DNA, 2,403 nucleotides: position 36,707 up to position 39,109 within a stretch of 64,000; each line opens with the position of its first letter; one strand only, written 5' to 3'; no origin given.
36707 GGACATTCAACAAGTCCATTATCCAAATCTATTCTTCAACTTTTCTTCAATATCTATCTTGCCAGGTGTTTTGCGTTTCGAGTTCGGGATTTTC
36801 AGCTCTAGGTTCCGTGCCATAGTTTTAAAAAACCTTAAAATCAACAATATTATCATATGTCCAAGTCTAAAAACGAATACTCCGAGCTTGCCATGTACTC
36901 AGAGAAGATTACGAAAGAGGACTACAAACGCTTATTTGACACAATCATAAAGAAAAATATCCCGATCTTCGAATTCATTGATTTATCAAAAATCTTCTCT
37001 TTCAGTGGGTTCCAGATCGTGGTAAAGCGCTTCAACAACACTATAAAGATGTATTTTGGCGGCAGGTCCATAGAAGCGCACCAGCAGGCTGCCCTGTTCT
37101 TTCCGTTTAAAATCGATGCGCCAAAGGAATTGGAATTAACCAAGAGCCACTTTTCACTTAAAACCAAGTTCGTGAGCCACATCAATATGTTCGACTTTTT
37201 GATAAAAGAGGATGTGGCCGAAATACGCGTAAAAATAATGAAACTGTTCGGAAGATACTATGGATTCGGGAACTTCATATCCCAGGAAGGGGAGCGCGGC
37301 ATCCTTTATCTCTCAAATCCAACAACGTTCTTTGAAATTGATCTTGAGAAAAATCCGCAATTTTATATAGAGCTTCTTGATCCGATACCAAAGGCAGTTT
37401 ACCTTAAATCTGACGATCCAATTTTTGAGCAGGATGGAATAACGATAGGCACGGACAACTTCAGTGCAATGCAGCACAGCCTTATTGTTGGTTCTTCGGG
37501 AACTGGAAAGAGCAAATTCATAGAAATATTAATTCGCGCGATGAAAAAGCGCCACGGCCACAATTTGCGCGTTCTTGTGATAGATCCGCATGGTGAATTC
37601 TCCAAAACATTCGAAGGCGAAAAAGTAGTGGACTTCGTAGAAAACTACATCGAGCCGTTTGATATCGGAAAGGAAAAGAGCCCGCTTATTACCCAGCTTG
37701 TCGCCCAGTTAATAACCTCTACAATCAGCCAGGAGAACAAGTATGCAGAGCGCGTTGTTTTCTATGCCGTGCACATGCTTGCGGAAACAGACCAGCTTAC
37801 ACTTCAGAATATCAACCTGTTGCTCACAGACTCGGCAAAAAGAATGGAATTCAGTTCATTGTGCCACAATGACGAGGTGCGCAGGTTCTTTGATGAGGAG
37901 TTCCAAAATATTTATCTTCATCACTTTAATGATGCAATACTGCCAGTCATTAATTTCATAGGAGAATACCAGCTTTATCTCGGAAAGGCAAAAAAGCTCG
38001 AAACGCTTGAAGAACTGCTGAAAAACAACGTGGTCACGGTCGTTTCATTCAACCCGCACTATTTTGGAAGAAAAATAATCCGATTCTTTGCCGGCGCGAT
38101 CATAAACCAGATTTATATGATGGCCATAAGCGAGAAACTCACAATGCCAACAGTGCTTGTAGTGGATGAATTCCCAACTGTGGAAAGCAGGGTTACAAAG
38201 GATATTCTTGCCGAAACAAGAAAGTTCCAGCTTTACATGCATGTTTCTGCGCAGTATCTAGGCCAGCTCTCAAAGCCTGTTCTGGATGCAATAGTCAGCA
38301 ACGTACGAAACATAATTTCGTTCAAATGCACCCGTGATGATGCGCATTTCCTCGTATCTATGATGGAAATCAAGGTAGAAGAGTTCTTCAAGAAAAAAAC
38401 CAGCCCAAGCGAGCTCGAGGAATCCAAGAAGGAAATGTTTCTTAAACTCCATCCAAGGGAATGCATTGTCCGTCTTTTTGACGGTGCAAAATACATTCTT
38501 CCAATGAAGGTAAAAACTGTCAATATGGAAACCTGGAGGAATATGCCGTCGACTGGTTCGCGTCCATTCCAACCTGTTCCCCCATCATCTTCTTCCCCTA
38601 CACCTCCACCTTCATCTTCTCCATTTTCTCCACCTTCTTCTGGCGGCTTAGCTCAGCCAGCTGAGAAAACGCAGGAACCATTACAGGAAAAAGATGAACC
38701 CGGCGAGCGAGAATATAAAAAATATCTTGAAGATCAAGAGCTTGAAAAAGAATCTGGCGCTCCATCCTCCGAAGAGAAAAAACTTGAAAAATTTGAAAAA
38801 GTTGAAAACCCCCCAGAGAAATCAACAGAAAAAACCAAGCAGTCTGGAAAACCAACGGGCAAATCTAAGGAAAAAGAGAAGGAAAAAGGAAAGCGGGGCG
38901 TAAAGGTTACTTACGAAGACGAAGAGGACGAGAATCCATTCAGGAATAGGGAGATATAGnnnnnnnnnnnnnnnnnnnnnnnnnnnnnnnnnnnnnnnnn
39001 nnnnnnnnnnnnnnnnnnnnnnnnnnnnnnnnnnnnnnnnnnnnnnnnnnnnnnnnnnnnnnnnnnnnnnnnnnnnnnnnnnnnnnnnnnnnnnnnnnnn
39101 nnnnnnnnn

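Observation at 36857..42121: HerA/DUF87-type ATPase translationally coupled to two large two-module cysteine-rich proteins: candidate undescribed system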

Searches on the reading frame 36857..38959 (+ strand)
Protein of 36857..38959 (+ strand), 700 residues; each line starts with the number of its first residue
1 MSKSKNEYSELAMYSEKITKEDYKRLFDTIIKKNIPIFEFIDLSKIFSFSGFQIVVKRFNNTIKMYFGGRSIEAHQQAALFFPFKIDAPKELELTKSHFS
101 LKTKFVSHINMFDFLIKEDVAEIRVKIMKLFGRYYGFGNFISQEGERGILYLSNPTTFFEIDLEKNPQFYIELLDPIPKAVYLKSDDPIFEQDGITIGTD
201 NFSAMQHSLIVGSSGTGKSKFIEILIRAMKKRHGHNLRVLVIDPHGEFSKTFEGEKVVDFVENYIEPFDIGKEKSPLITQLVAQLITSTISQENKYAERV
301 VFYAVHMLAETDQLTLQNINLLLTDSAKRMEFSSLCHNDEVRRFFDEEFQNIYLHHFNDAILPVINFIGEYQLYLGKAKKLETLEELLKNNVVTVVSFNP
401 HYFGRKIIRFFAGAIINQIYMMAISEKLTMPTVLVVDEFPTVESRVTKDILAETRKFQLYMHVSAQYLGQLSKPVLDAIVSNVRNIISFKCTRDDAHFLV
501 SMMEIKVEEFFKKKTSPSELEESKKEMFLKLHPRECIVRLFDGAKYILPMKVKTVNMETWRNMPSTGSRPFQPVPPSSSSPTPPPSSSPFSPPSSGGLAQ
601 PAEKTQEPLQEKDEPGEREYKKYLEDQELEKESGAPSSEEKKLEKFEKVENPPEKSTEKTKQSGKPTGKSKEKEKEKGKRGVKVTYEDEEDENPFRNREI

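Call 4: search_protein_families(library=pfam, proteins=[window:36857-38959:+], max_evalue=1)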
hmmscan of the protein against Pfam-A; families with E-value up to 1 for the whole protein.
window:36857-38959:+ (700 aa): 18 families
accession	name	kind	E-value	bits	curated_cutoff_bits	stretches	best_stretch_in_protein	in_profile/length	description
PF01935.23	DUF87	-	1e-11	45.8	23.2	1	205-305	23-81/220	Helicase HerA, central domain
PF10412.15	TrwB_AAD_bind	-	4.4e-09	36.1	20.5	1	204-471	14-286/387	Type IV secretion-system coupling protein DNA-binding domain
PF01580.24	FtsK_SpoIIIE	-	7.5e-05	22.7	24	1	204-249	37-85/221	FtsK/SpoIIIE family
PF00910.28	RNA_helicase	-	0.0018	19.1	21.5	1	209-260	2-55/105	RNA helicase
PF12846.13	AAA_10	-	0.0041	16.6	27.5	1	206-258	22-65/362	AAA-like domain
PF13401.12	AAA_22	-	0.0075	17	27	1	207-287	7-76/130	AAA domain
PF13245.12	AAA_19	-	0.013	16.1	25.1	1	206-244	12-49/134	AAA domain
PF19263.5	DUF5906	-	0.017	16.2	27.6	1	211-303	2-91/114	Family of unknown function (DUF5906)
PF01656.29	CbiA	-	0.018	15.4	25.4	1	212-331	6-54/125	CobQ/CobB/MinD/ParA nucleotide binding domain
PF03308.22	MeaB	-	0.02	14.3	23.1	1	210-248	38-75/273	Methylmalonyl Co-A mutase-associated GTPase MeaB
PF13604.12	AAA_30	-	0.026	14.7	27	1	206-242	19-52/191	AAA domain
PF20720.3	nSTAND3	-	0.042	14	27.2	1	207-295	19-104/155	Novel STAND NTPase 3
PF03029.23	ATP_bind_1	-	0.066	13.4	27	0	384-480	118-208/240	Conserved hypothetical ATP binding protein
PF12775.13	AAA_7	-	0.071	13.1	25.8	1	204-233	32-61/181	P-loop containing dynein motor region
PF00005.33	ABC_tran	-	0.077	14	25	1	204-235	10-41/137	ABC transporter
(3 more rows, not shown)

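Call 5: search_protein_families(library=ncbifam, proteins=[window:36857-38959:+], max_evalue=1)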
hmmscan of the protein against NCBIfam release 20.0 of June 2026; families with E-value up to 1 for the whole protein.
window:36857-38959:+ (700 aa): 15 families
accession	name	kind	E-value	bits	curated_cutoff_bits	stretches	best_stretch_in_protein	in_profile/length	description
NF053655.1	CedD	equivalog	1.1e-07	30.9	600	2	195-259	211-272/527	DNA-translocating ATPase CedD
NF042943.1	HerA_antiphage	equivalog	2.5e-06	26.3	800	1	195-256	147-205/566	anti-phage-associated helicase HerA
TIGR02759.1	TraD_Ftype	equivalog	4e-05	22.6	521.35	1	203-254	174-222/566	type IV conjugative transfer system coupling protein TraD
TIGR00929.1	VirB4_CagE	subfamily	0.00027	19.3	643.1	1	206-349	438-592/792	VirB4 family type IV secretion/conjugal transfer ATPase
TIGR03925.1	T7SS_EccC_b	equivalog_domain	0.00045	18.6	346.55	1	200-262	357-419/564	type VII secretion protein EccCb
NF040819.1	helicase_HerA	equivalog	0.0022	16.6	970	1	206-273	157-225/561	DNA double-strand break repair helicase HerA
TIGR03597.1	GTPase_YqeH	equivalog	0.0036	16.5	297.4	0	8-62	41-91/361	ribosome biogenesis GTPase YqeH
TIGR03924.1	T7SS_EccC_a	equivalog_domain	0.0091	14.8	509.15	1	206-247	451-493/673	type VII secretion protein EccCa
TIGR00750.1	lao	equivalog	0.016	14.4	240.75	1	210-249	39-77/300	methylmalonyl Co-A mutase-associated GTPase MeaB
NF006958.0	PRK09435.1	equivalog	0.017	14.1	329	1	210-249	62-100/333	methylmalonyl Co-A mutase-associated GTPase MeaB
NF033849.1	ser_rich_anae_1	subfamily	0.017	12.5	650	1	203-245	757-803/1163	serine-rich protein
TIGR03743.1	SXT_TraD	subfamily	0.032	12.7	366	1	203-246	173-213/636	conjugative transfer system coupling protein TraD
NF007615.0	PRK10263.1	equivalog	0.13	9.8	1566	0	202-245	1007-1051/1355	DNA translocase FtsK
NF006884.0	PRK09375.2-5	equivalog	0.18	10.4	691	1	291-354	116-179/426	quinolinate synthase NadA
TIGR02868.1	CydC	equivalog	0.3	9.7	329.05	1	207-235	363-391/530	thiol reductant ABC exporter subunit CydC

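Call 6: search_protein_families(library=padloc, proteins=[window:36857-38959:+], max_evalue=1)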
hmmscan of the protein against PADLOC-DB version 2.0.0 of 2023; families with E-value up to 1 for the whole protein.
window:36857-38959:+ (700 aa): 15 families
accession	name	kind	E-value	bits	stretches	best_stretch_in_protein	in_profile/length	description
PDLC04140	mad8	-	7.4e-12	43.4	1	199-492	21-254/314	mads_8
PDLC04105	HerA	-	8.7e-09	32.5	1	205-254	166-213/576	-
PDLC02185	HerA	-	1.2e-07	28.9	1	205-263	164-214/585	-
PDLC02684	DndH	-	1.4e-06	24.1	1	204-292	1366-1465/1715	DndH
PDLC04102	HerA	-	4.2e-06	23.4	1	189-257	160-231/654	-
PDLC04100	HerA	-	4.7e-06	23.6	1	205-255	163-211/580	-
PDLC04098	HerA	-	4.2e-05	20.3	1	206-256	175-232/686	-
PDLC05066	PDC-S68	-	0.00013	18.1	1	206-248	594-636/1202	-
PDLC04103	HerA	-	0.00018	18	1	206-252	173-216/579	-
PDLC04106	HerA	-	0.00074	16.2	1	206-256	176-229/667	-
PDLC04107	HerA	-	0.00083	16.5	1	206-264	170-225/306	-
PDLC04101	HerA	-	0.0018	15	1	206-251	169-212/400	-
PDLC01055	HerA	-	0.0034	14.2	1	206-250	158-201/532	Type III coevolved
PDLC04099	HerA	-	0.01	13.2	1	206-250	170-212/214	-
PDLC04175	HEC-01A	-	0.01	12.9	1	206-359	26-161/363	-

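Call 8: search_solved_structures(query=window:36857-38959:+, max_evalue=0.01)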
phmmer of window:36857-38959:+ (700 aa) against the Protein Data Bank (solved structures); distinct sequences matched with E-value up to 0.01: 2.
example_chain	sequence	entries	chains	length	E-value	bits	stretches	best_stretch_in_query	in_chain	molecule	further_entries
8j4u_M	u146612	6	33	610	0.0014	20.6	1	176-255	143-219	Nucleoside triphosphate hydrolase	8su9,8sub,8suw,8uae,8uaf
8wiv_A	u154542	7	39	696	0.004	19.1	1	204-258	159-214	Helicase HerA central domain-containing protein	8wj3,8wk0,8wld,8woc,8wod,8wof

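Call 29: find_homologous_proteins(query=window:36857-38542:+)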
Query seq(562 aa) (562 aa): 345 proteins with E <= 0.001 among 8000 candidates; the best 120 are listed.
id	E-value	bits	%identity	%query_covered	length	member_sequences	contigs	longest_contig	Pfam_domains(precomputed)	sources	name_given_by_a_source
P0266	0.0e+0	1215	97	100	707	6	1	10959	PF10412.16,PF01935.24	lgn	-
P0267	0.0e+0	1013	80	99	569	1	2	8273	PF10412.16,PF01935.24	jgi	jgi:hypothetical protein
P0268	2.0e-292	989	79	99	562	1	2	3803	PF10412.16,PF01935.24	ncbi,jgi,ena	ncbi:MAG: DUF87 domain-containing protein [Candidatus Micrarchaeia archaeon]|jgi:hypothetical protei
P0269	1.7e-288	976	78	100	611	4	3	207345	PF10412.16,PF01935.24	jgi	jgi:hypothetical protein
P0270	1.2e-283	960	77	100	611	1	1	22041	PF10412.16,PF01935.24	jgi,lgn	-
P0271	4.7e-283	958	75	100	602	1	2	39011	PF10412.16,PF01935.24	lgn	-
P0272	2.9e-265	899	70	100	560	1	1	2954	PF10412.16,PF01935.24,PF13401.13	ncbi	ncbi:MAG: DUF87 domain-containing protein [Candidatus Micrarchaeota archaeon]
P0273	1.8e-261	887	67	100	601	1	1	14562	PF10412.16,PF01935.24,PF01580.25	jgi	jgi:hypothetical protein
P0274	6.2e-255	865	68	99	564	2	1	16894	PF10412.16,PF01935.24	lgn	-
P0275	4.7e-254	862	66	100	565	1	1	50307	PF10412.16,PF01935.24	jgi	jgi:energy-coupling factor transporter ATP-binding protein EcfA2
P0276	1.3e-252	858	67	100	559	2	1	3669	PF10412.16,PF01935.24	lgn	-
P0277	2.1e-251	854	65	100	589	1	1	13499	PF10412.16,PF01935.24,PF01580.25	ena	-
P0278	1.1e-249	848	65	100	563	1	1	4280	PF10412.16,PF01935.24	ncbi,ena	-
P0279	2.9e-245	833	67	94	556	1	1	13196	PF10412.16,PF01935.24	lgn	-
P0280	4.1e-245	833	64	100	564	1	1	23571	PF10412.16,PF01935.24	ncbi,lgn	-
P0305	1.0e-198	680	55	98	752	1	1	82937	PF10412.16,PF01935.24,PF01580.25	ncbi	ncbi:MAG: helicase HerA domain-containing protein [Candidatus Bilamarchaeaceae archaeon]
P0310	7.3e-196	670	54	98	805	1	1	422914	PF10412.16,PF01935.24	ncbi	-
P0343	6.1e-192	657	52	98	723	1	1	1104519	PF10412.16,PF01935.24,PF01580.25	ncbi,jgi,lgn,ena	ncbi:MAG: type IV secretion system DNA-binding domain-containing protein [Candidatus Micrarchaeia ar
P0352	2.4e-190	652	52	98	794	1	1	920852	PF10412.16,PF01935.24,PF01580.25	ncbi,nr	ncbi:Type IV secretion-system coupling protein DNA-binding domain protein [Candidatus Anstonella sta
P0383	2.4e-187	642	51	98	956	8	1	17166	PF10412.16,PF01935.24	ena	-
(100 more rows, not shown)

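Call 31: find_encoding_contigs(protein=P0352, flank=10000, max_places=1)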
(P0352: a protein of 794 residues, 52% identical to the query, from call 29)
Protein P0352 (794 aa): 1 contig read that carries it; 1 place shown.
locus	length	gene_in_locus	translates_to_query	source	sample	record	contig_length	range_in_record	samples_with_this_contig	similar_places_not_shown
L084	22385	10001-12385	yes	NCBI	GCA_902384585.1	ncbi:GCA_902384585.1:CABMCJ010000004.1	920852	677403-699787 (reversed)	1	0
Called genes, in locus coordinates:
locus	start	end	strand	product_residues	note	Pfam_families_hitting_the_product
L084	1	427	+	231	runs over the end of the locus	PF03734:YkuD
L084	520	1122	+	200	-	PF03876:SHS2_Rpb7-N, PF00575:S1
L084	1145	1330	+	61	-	PF06093:Spt4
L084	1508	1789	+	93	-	-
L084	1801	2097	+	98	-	PF08827:DUF1805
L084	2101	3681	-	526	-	PF00392:GntR (faint), PF04545:Sigma70_r4 (faint), PF08281:Sigma70_r4_2 (faint)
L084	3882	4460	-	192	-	PF12917:YfbR-like, PF13023:HD_3, PF01966:HD (weak)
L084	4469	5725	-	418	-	PF00931:NB-ARC, PF01637:ATPase_2 (weak), PF13191:AAA_16, PF13401:AAA_22, PF22606:Cdc6-ORC-like_ATPase_lid (weak), PF22703:Cdc6_lid, PF09079:WHD_Cdc6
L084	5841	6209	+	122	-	PF04472:SepF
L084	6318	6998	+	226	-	PF00702:Hydrolase, PF13419:HAD_2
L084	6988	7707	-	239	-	PF00588:SpoU_methylase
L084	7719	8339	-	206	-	PF03602:Cons_hypoth95 (weak), PF05175:MTS, PF01170:UPF0020, PF06325:PrmA, PF08241:Methyltransf_11, PF08242:Methyltransf_12, PF13649:Methyltransf_25, PF13847:Methyltransf_31, +5 more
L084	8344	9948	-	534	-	PF01850:PIN, PF00437:T2SSE, PF20720:nSTAND3 (faint), PF00013:KH_1 (weak)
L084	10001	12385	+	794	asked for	PF01580:FtsK_SpoIIIE (weak), PF01935:DUF87, PF10412:TrwB_AAD_bind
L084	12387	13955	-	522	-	-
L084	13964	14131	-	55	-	-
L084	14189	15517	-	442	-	-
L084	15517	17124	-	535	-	-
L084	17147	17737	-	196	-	-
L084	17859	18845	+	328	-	PF13404:HTH_AsnC-type, PF13412:HTH_24, PF13518:HTH_28 (faint), PF22451:NirdL-like_HTH (faint), PF13404:HTH_AsnC-type, PF13412:HTH_24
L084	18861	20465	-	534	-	-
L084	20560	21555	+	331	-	PF01047:MarR (faint), PF12840:HTH_20 (faint), PF13404:HTH_AsnC-type, PF13412:HTH_24, PF12802:MarR_2 (faint), PF13404:HTH_AsnC-type, PF13412:HTH_24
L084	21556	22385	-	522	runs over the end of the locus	-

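Call 32: find_encoding_contigs(protein=P0343, flank=10000, max_places=1)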
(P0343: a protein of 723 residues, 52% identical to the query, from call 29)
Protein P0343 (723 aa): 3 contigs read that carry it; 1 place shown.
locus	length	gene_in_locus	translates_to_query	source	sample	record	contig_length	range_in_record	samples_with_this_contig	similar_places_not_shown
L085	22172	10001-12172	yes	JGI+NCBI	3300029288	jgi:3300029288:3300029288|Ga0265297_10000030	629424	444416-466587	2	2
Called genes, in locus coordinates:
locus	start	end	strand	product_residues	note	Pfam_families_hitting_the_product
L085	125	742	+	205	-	PF03876:SHS2_Rpb7-N, PF00575:S1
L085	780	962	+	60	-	PF06093:Spt4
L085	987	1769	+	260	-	PF00149:Metallophos (weak), PF12850:Metallophos_2 (weak)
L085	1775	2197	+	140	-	PF01283:Ribosomal_S26e (faint)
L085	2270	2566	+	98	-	PF08827:DUF1805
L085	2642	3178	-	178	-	-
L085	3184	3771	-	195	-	PF12917:YfbR-like (weak), PF13023:HD_3, PF01966:HD (weak)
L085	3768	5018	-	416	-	PF01637:ATPase_2 (weak), PF13191:AAA_16, PF13401:AAA_22, PF22703:Cdc6_lid, PF09079:WHD_Cdc6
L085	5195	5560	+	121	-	PF04472:SepF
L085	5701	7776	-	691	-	-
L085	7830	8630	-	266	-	PF00588:SpoU_methylase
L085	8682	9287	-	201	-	PF01135:PCMT, PF02475:TRM5-TYW2_MTfase, PF05175:MTS, PF06325:PrmA, PF13847:Methyltransf_31, PF02390:Methyltransf_4, PF13649:Methyltransf_25, PF08242:Methyltransf_12, +4 more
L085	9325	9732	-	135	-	PF11969:DcpS_C, PF01230:HIT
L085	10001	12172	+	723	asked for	PF01580:FtsK_SpoIIIE (weak), PF01935:DUF87, PF10412:TrwB_AAD_bind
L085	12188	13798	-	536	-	-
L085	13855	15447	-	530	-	-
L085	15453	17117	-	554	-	-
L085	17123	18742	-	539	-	-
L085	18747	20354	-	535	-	-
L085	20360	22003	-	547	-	-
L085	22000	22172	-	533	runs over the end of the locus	-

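Call 33: find_encoding_contigs(protein=P0310, flank=10000, max_places=1)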
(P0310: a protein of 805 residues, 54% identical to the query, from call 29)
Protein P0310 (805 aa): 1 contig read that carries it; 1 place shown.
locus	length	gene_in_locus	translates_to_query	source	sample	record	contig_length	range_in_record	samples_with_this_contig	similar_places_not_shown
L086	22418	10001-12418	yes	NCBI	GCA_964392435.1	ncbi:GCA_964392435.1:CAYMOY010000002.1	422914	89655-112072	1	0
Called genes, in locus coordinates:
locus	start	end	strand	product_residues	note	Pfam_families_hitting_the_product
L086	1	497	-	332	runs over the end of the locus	PF04321:RmlD_sub_bind, PF01073:3Beta_HSD, PF01370:Epimerase, PF02719:Polysacc_synt_2 (weak), PF07993:NAD_binding_4 (faint), PF16363:GDP_Man_Dehyd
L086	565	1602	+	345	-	PF00288:GHMP_kinases_N, PF08544:GHMP_kinases_C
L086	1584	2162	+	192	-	PF13580:SIS_2, PF01380:SIS (weak)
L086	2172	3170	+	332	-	PF13439:Glyco_transf_4, PF13579:Glyco_trans_4_4 (weak), PF00534:Glycos_transf_1, PF13692:Glyco_trans_1_4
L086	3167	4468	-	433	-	PF00483:NTP_transferase, PF12804:NTP_transf_3, PF00702:Hydrolase (weak), PF13419:HAD_2 (faint), PF13242:Hydrolase_like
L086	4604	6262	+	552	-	PF01943:Polysacc_synt, PF01554:MatE (faint), PF13440:Polysacc_synt_3, PF03023:MurJ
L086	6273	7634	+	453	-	PF02878:PGM_PMM_I, PF02879:PGM_PMM_II, PF02880:PGM_PMM_III, PF00408:PGM_PMM_IV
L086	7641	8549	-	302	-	PF03547:Mem_trans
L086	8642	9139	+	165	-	-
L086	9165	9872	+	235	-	PF00483:NTP_transferase, PF12804:NTP_transf_3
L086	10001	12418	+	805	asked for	PF01935:DUF87, PF10412:TrwB_AAD_bind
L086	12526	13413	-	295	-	PF01073:3Beta_HSD, PF01370:Epimerase, PF02719:Polysacc_synt_2, PF04321:RmlD_sub_bind, PF13460:NAD_binding_10, PF16363:GDP_Man_Dehyd, PF07993:NAD_binding_4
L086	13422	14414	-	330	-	PF00953:Glycos_transf_4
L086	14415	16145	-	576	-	-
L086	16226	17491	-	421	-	PF00368:HMG-CoA_red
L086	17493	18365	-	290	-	PF00491:Arginase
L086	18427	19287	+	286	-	PF01040:UbiA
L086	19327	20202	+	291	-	PF01259:SAICAR_synt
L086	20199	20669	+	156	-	PF00731:AIRC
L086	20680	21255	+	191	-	PF08704:GCD14, PF00398:RrnaAD (weak), PF05175:MTS (weak), PF06325:PrmA (weak), PF13847:Methyltransf_31 (weak), PF08241:Methyltransf_11 (weak), PF13649:Methyltransf_25 (weak)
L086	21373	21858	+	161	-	PF03946:Ribosomal_L11_N, PF00298:Ribosomal_L11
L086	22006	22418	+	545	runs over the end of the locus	PF13360:PQQ_2 (weak), PF13570:Beta-prop_ACSF4, PF01011:PQQ (faint), PF07774:EMC1_C (faint), PF13360:PQQ_2, PF13570:Beta-prop_ACSF4, PF25292:Beta-prop_CGLA (weak)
